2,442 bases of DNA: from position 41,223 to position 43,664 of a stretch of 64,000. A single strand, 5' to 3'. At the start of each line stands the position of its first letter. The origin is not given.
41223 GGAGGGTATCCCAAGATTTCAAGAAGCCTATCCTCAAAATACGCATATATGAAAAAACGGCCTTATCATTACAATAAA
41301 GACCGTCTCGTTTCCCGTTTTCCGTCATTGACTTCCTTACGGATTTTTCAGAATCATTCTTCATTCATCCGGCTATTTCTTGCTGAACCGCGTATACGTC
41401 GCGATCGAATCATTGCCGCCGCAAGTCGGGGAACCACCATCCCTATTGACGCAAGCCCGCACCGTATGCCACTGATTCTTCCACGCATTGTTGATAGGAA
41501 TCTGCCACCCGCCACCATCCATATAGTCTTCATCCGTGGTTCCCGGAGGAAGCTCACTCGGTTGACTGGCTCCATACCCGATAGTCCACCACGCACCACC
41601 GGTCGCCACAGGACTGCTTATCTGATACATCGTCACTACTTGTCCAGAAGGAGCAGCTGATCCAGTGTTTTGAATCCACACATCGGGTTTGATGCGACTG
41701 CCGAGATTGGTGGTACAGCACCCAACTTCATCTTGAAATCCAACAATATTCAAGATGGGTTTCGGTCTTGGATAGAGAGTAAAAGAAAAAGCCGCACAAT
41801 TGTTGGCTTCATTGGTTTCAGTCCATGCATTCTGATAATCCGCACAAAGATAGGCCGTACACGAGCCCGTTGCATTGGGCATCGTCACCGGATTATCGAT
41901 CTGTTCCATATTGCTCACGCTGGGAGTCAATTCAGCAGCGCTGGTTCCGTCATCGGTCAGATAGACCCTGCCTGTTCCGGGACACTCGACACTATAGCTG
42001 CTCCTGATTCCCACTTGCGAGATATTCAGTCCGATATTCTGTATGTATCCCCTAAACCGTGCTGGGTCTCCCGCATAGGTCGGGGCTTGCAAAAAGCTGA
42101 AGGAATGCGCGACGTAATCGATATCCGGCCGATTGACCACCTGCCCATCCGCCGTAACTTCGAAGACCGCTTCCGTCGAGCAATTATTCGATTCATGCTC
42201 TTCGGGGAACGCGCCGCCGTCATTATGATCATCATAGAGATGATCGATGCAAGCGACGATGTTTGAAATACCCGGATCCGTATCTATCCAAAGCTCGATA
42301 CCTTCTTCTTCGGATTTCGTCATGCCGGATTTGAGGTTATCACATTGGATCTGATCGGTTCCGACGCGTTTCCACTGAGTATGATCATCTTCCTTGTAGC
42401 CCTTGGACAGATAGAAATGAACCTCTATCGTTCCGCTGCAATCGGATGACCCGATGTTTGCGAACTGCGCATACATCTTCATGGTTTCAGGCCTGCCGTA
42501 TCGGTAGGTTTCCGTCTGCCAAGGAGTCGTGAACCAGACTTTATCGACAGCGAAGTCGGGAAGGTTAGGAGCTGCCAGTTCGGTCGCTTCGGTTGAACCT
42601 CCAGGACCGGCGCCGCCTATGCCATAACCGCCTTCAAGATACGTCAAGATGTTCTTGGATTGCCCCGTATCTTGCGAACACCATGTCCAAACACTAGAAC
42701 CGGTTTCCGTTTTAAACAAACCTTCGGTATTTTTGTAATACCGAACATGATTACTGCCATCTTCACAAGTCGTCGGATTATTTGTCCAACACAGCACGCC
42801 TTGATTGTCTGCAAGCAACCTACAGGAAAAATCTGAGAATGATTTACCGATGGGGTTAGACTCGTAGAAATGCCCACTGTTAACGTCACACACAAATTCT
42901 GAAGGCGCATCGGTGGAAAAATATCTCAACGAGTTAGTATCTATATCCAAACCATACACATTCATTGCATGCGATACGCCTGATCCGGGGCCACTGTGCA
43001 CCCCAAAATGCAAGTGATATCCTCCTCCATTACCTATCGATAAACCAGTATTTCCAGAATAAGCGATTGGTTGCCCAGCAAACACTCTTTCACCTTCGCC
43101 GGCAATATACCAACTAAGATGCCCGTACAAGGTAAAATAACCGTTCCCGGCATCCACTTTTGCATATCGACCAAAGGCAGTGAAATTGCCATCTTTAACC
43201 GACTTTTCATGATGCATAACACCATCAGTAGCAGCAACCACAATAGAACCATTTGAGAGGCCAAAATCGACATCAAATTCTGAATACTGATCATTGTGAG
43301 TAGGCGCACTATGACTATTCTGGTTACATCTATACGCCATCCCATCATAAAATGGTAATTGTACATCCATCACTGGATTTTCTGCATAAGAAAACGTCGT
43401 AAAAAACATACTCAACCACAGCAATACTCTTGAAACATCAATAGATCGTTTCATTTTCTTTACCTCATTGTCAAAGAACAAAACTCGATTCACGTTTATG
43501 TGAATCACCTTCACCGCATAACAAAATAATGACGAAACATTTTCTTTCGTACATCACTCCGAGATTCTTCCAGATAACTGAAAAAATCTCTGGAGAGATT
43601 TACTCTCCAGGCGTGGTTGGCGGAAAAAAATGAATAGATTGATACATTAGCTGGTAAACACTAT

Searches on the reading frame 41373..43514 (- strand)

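Call 73: search_protein_families(library=pfam, proteins=[window:41373-43514:-], max_evalue=0.000001)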
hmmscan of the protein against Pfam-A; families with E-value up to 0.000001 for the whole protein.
window:41373-43514:- (713 aa): 2 families
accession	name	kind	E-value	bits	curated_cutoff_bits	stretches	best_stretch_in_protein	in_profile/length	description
PF01551.29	Peptidase_M23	-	1.8e-15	57.3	28.7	1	82-174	6-89/96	Peptidase family M23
PF07705.17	CARDB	-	4.7e-08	33.6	22.7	0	517-574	40-99/101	CARDB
